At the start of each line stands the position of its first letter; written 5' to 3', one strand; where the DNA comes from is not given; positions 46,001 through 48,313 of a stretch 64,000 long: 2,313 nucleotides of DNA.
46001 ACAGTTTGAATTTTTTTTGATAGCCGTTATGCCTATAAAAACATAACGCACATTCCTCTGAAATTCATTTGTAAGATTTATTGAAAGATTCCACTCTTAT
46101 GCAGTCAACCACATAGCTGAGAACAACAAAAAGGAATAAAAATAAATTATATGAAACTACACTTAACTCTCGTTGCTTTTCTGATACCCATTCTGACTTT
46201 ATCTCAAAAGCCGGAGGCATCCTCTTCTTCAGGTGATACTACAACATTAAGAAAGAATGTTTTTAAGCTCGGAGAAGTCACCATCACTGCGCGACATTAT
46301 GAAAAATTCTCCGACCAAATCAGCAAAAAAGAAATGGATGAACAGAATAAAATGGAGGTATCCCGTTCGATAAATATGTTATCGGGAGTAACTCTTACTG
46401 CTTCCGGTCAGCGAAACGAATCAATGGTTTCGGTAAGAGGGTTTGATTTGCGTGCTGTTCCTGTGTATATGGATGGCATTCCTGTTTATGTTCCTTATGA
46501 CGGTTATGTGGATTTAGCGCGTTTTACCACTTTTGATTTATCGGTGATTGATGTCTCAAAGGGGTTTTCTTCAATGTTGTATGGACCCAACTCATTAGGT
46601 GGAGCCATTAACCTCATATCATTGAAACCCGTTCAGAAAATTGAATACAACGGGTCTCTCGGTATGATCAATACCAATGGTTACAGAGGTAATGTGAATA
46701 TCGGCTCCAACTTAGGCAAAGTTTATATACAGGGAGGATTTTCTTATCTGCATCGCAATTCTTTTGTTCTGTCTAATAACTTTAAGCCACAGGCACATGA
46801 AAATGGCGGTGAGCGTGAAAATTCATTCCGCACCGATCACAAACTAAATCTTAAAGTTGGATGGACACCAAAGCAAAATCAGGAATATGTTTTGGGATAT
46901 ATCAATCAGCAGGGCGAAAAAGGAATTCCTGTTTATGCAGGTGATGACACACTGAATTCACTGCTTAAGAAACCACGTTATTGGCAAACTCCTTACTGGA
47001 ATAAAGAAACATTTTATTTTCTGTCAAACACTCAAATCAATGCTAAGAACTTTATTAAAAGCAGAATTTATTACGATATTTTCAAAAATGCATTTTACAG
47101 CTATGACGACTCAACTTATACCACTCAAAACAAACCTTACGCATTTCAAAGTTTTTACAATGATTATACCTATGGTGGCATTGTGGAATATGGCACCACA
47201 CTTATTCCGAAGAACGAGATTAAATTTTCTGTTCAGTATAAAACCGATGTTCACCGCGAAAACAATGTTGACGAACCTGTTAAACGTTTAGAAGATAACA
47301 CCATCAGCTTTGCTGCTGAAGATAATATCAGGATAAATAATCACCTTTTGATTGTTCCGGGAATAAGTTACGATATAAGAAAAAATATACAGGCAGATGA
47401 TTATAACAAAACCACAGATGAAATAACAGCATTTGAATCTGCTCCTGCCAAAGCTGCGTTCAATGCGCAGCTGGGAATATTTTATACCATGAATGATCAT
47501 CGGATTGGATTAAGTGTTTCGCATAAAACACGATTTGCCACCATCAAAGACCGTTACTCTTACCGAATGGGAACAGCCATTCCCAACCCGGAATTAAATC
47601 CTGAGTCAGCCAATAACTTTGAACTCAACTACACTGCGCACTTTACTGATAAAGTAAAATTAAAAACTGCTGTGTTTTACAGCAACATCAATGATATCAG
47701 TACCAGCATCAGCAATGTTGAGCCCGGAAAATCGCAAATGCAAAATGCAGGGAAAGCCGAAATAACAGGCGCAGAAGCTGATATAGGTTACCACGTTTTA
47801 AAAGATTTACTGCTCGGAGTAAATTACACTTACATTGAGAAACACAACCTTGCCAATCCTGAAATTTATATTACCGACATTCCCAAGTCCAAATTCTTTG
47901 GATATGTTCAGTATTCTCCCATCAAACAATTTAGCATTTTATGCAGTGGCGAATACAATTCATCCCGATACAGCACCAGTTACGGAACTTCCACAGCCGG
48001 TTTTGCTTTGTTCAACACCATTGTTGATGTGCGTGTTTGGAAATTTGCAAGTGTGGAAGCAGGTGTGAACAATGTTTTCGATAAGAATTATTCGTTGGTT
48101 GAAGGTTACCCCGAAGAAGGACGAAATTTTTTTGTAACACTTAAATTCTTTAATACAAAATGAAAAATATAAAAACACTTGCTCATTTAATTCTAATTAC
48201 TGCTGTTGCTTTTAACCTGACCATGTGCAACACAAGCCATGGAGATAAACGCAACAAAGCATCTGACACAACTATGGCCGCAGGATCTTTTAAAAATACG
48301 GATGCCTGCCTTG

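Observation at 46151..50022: TonB-dependent receptor + SUOX-fold lipoprotein + ModE-type regulator + TauE/DUF81 permease leading a Moco operon: candidate non-ModABC molybdenum acquisition system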

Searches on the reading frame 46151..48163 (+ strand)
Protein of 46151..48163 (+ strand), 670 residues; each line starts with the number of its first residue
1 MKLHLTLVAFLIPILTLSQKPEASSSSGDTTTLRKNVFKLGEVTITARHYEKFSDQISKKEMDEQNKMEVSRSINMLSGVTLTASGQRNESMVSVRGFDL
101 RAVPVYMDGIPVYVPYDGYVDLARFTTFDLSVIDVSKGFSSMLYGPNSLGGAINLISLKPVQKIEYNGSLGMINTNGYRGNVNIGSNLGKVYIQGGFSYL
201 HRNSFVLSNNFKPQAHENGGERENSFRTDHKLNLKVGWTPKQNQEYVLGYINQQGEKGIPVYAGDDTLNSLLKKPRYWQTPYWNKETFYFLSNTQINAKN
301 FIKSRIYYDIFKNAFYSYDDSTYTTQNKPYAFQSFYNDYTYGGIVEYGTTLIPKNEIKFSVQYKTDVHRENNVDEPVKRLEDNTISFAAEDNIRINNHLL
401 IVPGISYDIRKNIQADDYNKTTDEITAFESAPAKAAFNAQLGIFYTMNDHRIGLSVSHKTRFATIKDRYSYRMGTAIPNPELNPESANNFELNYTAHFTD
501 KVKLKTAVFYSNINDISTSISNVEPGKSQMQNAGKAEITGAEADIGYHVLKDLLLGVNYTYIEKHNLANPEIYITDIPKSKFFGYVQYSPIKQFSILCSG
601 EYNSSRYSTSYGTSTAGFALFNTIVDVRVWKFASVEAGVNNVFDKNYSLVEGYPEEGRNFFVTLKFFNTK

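Call 3: search_protein_families(library=pfam, proteins=[window:46151-48163:+], max_evalue=0.01)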
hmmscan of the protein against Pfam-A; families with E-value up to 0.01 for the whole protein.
window:46151-48163:+ (670 aa): 2 families
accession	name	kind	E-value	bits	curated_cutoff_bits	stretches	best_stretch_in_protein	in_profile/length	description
PF07715.20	Plug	-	1.7e-18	67.5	23.9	1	55-152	10-107/107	TonB-dependent Receptor Plug Domain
PF14905.12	OMP_b-brl_3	-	9.9e-13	48.3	27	1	462-648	197-379/408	Outer membrane protein beta-barrel family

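Call 4: search_protein_families(library=ncbifam, proteins=[window:46151-48163:+], max_evalue=0.01)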
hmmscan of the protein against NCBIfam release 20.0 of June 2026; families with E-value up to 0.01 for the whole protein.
window:46151-48163:+ (670 aa): 15 families
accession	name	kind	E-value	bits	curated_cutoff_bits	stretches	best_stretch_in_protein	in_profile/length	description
TIGR01785.1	TonB-hemin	subfamily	3.7e-33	114.9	316.85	1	42-665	3-674/677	TonB-dependent heme/hemoglobin receptor family protein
TIGR01786.1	TonB-hemlactrns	subfamily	4.3e-33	114.6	323.75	1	57-665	28-716/719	TonB-dependent hemoglobin/transferrin/lactoferrin family receptor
TIGR01783.1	TonB-siderophor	subfamily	2.3e-28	99.2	223.5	2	57-242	9-196/649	TonB-dependent siderophore receptor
TIGR01779.1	TonB-B12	equivalog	1.5e-23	83.3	599.7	2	453-666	402-612/614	TonB-dependent vitamin B12 receptor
NF007926.1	PRK10641.1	equivalog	3.2e-19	68.9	836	2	450-663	405-612/617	TonB-dependent vitamin B12 receptor BtuB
NF007478.2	PRK10064.1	equivalog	2.7e-18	65.6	745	2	504-665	494-660/663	catecholate siderophore receptor CirA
NF010010.0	PRK13483.1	equivalog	2.2e-12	45.8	927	1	474-665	447-657/660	ligand-gated channel protein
NF049945.1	TonB_dep_FCYXU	equivalog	1.9e-09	36.7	825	1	35-666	31-695/697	TonB-dependent receptor, FCYXU motif-type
NF010651.0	PRK14050.1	equivalog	6e-09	34.6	884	1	57-177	86-204/730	TonB-dependent siderophore receptor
NF053590.1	TonB_dep_TOL0244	equivalog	1.4e-08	33.9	645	1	479-571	409-501/604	TOL_0244 family TonB-dependent receptor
NF010038.0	PRK13513.1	equivalog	2.2e-07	29.8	942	1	131-648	138-638/659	ligand-gated channel protein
NF047944.1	FoxamRcptFoxA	equivalog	1.1e-06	27.2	1300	1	54-173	58-176/697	ferrioxamine B receptor FoxA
NF007349.0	PRK09840.1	equivalog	4.3e-06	25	686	1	92-185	117-202/760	catecholate siderophore receptor Fiu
TIGR01778.1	TonB-copper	equivalog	7.7e-05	21.6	472.45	1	133-648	81-603/637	TonB-dependent copper receptor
NF038079.1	TonB_sider_MxcH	equivalog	0.0012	17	925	1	85-181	167-262/792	TonB-dependent siderophore myxochelin receptor MxcH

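Call 27: search_solved_structures(query=window:46151-48163:+, max_evalue=0.001)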
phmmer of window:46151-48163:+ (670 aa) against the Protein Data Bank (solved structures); distinct sequences matched with E-value up to 0.001: 24.
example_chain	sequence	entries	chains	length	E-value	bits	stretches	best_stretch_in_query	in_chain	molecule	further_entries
2hdf_A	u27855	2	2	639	7.6e-18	67.7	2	528-665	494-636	Colicin I receptor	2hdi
9nn6_A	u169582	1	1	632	8.2e-18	67.6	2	528-665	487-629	Colicin I receptor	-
1nqf_A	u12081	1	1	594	3.6e-14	55.5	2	56-217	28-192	Vitamin B12 receptor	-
3m8b_A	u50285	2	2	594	1.1e-13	53.9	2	56-217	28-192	Vitamin B12 transporter btuB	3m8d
3rgm_A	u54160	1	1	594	1.2e-13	53.9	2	56-217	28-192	Vitamin B12 transporter BtuB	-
1nqe_A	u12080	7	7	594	1.5e-13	53.5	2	56-217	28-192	Vitamin B12 receptor | Vitamin B12 transporter btuB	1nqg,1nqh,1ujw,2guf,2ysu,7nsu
3rgn_A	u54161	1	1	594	1.5e-13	53.5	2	56-217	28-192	Vitamin B12 transporter BtuB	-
2gsk_A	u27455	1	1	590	1.9e-13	53.2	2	57-217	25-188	Vitamin B12 transporter btuB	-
8the_A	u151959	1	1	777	7.9e-10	41.2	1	43-178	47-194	Heme/hemoglobin uptake outer membrane receptor PhuR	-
9dir_B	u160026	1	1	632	2.1e-07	33.2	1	69-171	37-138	Outer membrane heme/hemoglobin receptor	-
9dhe_A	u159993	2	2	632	2.7e-07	32.8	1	69-171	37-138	TonB-dependent receptor | Outer membrane heme/hemoglobin receptor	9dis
3fhh_A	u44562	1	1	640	2.8e-07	32.8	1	69-171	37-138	Outer membrane heme receptor ShuA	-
1pnz_A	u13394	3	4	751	7.5e-07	31.4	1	84-160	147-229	Iron(III) dicitrate transport protein fecA precursor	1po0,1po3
1kmo_A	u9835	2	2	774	7.5e-07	31.3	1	84-160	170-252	Iron(III) dicitrate transport protein fecA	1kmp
3qlb_A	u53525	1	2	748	7.7e-07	31.3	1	56-164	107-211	Enantio-pyochelin receptor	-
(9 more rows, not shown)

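Call 108: search_dna_similar(query=window:46151-48163:+, collection=plasmids, mode=protein, max_evalue=1e-40, max_rows=20)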
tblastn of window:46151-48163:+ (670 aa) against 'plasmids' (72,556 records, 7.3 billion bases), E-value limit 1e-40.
Records with a match: 23; places in all: 23; records where one place covers at least 80% of the query: 23.
Best place of each record, by identity: <60% 23.
By first word of the organism name: Escherichia 9; Azospirillum 3; Paracoccus 2; Bartonella 2; Proteus 2; Shinella 1; Sphingomonas 1; Methylorubrum 1; Pseudomonas 1; Novosphingobium 1.
By predicted mobility (MOB-suite, as given by PLSDB): non-mobilizable 19; conjugative 2; mobilizable 2.
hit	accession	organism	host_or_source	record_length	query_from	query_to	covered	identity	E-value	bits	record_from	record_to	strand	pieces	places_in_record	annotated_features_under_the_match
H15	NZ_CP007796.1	Azospirillum argentinense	Triticum aestivum L.,Root,wheat ...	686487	23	666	96%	34.3%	7e-106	360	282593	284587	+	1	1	TonB-dependent receptor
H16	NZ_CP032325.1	Azospirillum argentinense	soil sample,Agricultural field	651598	26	666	96%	34.0%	1e-104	357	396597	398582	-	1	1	TonB-dependent receptor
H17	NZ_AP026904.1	Escherichia coli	Canis lupus familiaris,cell ...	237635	55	666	91%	34.7%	2e-96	333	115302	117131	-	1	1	TonB-dependent receptor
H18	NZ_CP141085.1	Escherichia coli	Homo sapiens,Infected Human Urine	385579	55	666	91%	34.7%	2e-96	333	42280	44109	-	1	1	TonB-dependent receptor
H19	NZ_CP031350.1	Escherichia coli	Cattle,whole organism,feces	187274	55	666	91%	34.7%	5e-96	332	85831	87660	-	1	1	TonB-dependent receptor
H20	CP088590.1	Escherichia coli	Homo sapiens,blood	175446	55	666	91%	34.7%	5e-96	332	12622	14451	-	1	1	TonB-dependent receptor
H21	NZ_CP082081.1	Escherichia coli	Homo sapiens,blood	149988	55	666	91%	34.7%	6e-96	332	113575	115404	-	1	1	TonB-dependent receptor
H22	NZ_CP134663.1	Escherichia coli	Larus michahellis,bacteria,cloaca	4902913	55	666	91%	34.7%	6e-96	332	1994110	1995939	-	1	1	none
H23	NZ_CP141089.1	Escherichia coli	Homo sapiens,Infected Human Urine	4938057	55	666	91%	34.7%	6e-96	332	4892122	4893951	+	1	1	none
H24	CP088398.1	Escherichia coli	Homo sapiens,blood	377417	55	666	91%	34.7%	7e-96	331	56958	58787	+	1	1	TonB-dependent receptor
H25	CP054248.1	Escherichia coli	Homo sapiens,bone infection of foot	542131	55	666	91%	34.7%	7e-96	331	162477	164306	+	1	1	TonB-dependent receptor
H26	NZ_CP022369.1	Azospirillum sp. TSH58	single cell,paddy soils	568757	37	666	94%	33.5%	1e-102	351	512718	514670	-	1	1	TonB-dependent receptor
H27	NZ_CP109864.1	Paracoccus aminovorans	bacteria,human fecal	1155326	36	666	94%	33.3%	1e-94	328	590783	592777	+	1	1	record has no annotation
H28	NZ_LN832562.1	Paracoccus aminovorans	-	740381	36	666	94%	33.3%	2e-94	327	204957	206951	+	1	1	TonB-dependent receptor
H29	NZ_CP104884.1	Bartonella sp. HY328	pure-culture,feces of bat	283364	13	666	98%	31.9%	1e-88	310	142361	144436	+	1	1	TonB-dependent receptor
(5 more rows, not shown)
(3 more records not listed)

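Call 109: get_annotated_region(hit=H17, flank=5000)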
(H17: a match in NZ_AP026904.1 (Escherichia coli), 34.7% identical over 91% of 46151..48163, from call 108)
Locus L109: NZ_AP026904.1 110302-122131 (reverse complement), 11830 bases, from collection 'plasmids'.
description: Escherichia coli strain MY504 plasmid pMY504-2
organism: Escherichia coli (NCBI taxid 562)
taxonomy: Bacteria; Pseudomonadota; Gammaproteobacteria; Enterobacterales; Enterobacteriaceae; Escherichia; Escherichia coli
host: -; source: Canis lupus familiaris,cell culture,urine; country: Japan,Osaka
typing (MOB-suite, as given by PLSDB): non-mobilizable
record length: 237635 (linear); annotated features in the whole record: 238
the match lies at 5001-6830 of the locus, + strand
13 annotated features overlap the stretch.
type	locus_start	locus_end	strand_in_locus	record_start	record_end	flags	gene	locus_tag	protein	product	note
CDS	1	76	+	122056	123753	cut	treA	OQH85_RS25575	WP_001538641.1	alpha,alpha-trehalase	-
CDS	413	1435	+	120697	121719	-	-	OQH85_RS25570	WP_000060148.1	ABC transporter substrate-binding protein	-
CDS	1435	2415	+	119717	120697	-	-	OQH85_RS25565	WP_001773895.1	iron ABC transporter permease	-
CDS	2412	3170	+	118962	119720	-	-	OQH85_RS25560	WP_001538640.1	ABC transporter ATP-binding protein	-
CDS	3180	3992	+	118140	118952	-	-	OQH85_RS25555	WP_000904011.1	class I SAM-dependent methyltransferase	-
CDS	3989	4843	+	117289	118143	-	modD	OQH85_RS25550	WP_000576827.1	ModD protein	GO:0009435 - NAD biosynthetic process [Evidence IEA]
CDS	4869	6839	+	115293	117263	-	-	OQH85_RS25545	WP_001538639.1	TonB-dependent receptor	GO:0015891 - siderophore transport [Evidence IEA]; GO:0055085 - transmembrane transport [Evidence IEA]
CDS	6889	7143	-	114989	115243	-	ymgE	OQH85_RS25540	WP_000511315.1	GlsB/YeaQ/YmgE family stress response membrane protein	-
CDS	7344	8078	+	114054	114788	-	ycgR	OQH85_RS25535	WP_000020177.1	flagellar brake protein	-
CDS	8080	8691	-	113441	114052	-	emtA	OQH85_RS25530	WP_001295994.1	membrane-bound lytic murein transglycosylase EmtA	-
CDS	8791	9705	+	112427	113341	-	ldcA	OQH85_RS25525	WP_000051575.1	muramoyltetrapeptide carboxypeptidase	-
CDS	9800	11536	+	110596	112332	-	cvrA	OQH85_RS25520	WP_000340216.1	potassium/proton antiporter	GO:0006884 - cell volume homeostasis [Evidence IEA]; GO:0006813 - potassium ion transport [Evidence IEA]; GO:0055085 - ...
CDS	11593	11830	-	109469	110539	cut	dadX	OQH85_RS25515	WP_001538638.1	catabolic alanine racemase DadX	GO:0006522 - alanine metabolic process [Evidence IEA]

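Call 110: get_annotated_region(hit=H15, flank=5000)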
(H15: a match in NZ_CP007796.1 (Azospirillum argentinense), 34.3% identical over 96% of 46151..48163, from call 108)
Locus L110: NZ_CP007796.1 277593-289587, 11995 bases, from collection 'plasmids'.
description: Azospirillum argentinense strain Az39 plasmid AbAZ39_p3, complete sequence
organism: Azospirillum argentinense (NCBI taxid 2970906)
taxonomy: Bacteria; Pseudomonadota; Alphaproteobacteria; Rhodospirillales; Azospirillaceae; Azospirillum; Azospirillum argentinense
host: -; source: Triticum aestivum L.,Root,wheat rhizosphere; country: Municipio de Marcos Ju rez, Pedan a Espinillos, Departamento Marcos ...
typing (MOB-suite, as given by PLSDB): non-mobilizable
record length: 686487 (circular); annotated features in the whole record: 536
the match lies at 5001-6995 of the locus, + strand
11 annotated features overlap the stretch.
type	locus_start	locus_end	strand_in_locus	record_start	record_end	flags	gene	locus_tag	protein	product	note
CDS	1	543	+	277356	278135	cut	-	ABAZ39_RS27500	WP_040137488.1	3-hydroxybutyrate dehydrogenase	-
CDS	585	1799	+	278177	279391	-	-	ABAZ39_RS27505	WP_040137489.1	ABC transporter substrate-binding protein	-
CDS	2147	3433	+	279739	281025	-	-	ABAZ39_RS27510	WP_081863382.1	extracellular solute-binding protein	-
CDS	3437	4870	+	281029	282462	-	-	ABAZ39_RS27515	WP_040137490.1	di-heme oxidoredictase family protein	-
CDS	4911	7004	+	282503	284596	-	-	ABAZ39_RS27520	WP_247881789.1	TonB-dependent receptor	GO:0015891 - siderophore transport [Evidence IEA]; GO:0055085 - transmembrane transport [Evidence IEA]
CDS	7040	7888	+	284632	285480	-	-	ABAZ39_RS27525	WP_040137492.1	TonB family protein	GO:0006810 - transport [Evidence IEA]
CDS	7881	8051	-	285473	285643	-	-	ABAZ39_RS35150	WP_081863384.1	helix-turn-helix transcriptional regulator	-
CDS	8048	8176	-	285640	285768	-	-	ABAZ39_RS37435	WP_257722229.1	hypothetical protein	-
CDS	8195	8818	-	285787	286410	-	-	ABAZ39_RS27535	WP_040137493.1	XRE family transcriptional regulator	GO:0006355 - regulation of DNA-templated transcription [Evidence IEA]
CDS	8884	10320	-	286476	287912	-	-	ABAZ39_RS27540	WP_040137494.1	FAD-binding oxidoreductase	-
CDS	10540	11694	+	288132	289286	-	-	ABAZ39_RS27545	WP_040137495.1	alpha-hydroxy acid oxidase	-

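Call 111: get_annotated_region(hit=H28, flank=5000)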
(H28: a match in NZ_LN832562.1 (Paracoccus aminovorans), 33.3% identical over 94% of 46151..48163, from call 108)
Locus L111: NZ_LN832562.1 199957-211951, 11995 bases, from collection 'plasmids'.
description: Paracoccus aminovorans isolate JCM7685 plasmid IV, complete sequence
organism: Paracoccus aminovorans (NCBI taxid 34004)
taxonomy: Bacteria; Pseudomonadota; Alphaproteobacteria; Rhodobacterales; Paracoccaceae; Paracoccus; Paracoccus aminovorans
host: -; source: -; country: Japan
typing (MOB-suite, as given by PLSDB): non-mobilizable; replicon rep_cluster_746
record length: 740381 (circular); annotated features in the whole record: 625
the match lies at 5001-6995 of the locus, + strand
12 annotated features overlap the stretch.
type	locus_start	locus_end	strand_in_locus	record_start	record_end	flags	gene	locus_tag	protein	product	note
CDS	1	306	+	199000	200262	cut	-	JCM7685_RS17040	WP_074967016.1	ABC transporter permease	GO:0055085 - transmembrane transport [Evidence IEA]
CDS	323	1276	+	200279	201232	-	-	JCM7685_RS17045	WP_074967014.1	ABC transporter permease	GO:0055085 - transmembrane transport [Evidence IEA]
CDS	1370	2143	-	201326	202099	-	-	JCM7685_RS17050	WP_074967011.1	ABC transporter ATP-binding protein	-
CDS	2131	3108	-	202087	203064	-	-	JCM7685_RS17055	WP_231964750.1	iron ABC transporter permease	-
CDS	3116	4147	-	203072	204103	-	-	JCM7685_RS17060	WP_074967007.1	iron ABC transporter substrate-binding protein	-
CDS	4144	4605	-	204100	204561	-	tsaA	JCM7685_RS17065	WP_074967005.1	tRNA (N6-threonylcarbamoyladenosine(37)-N6)-methyltransferase TrmO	GO:0006400 - tRNA modification [Evidence IEA]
CDS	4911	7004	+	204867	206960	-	-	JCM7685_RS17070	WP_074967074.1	TonB-dependent receptor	GO:0015891 - siderophore transport [Evidence IEA]; GO:0055085 - transmembrane transport [Evidence IEA]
CDS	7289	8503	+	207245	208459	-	-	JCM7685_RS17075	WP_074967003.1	M24 family metallopeptidase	-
CDS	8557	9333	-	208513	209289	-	-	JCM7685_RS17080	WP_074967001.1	creatininase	GO:0046449 - creatinine metabolic process [Evidence IEA]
CDS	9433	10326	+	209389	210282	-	-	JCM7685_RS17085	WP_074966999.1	LysR substrate-binding domain-containing protein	-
CDS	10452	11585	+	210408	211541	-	-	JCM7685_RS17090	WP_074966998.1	spermidine/putrescine ABC transporter substrate-binding protein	GO:0015846 - polyamine transport [Evidence IEA]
CDS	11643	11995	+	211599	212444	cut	-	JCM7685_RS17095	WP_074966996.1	ABC transporter permease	GO:0055085 - transmembrane transport [Evidence IEA]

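Call 115: search_solved_structures(query=L109:413-1435:+, max_evalue=0.00001)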
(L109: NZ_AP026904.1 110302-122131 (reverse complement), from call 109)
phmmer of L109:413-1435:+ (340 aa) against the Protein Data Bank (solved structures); distinct sequences matched with E-value up to 0.00001: 4.
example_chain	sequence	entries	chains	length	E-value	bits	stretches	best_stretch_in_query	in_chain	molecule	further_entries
4pag_A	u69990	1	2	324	6.9e-26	94.5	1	39-335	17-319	Periplasmic binding protein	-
3psa_A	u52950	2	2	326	1.2e-07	34.6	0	214-289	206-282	protein HI_1472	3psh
2etv_A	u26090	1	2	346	4.4e-07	32.8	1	36-276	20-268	iron(III) ABC transporter, periplasmic iron-binding protein, putative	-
4ovk_A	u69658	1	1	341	4e-06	29.6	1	198-335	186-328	Periplasmic binding protein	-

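Call 116: search_solved_structures(query=L109:1435-2415:+, max_evalue=1e-10)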
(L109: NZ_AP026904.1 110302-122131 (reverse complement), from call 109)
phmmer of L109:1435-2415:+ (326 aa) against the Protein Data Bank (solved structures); distinct sequences matched with E-value up to 1e-10: 8.
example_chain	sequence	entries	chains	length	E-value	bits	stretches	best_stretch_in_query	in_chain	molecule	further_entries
2nq2_A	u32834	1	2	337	3.8e-63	216.8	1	8-324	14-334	Hypothetical ABC transporter permease protein HI1471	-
7lb8_B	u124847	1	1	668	1.7e-49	171.9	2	12-322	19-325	Iron(3+)-hydroxamate import system permease protein FhuB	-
4g1u_A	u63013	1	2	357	2e-46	161.9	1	49-323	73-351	Hemin transport system permease protein hmuU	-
5b57_A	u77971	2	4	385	7.1e-46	160.1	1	8-322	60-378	Putative hemin ABC transport system, membrane protein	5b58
1l7v_A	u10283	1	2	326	5.2e-40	140.8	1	47-325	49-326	VITAMIN B12 TRANSPORT SYSTEM PERMEASE PROTEIN BTUC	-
2qi9_A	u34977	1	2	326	7.8e-39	136.9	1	47-325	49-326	Vitamin B12 import system permease protein btuC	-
4r9u_A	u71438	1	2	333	8.3e-39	136.8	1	47-325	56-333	Vitamin B12 import system permease protein BtuC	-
4dbl_A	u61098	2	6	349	9.7e-39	136.6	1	47-325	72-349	Vitamin B12 import system permease protein BtuC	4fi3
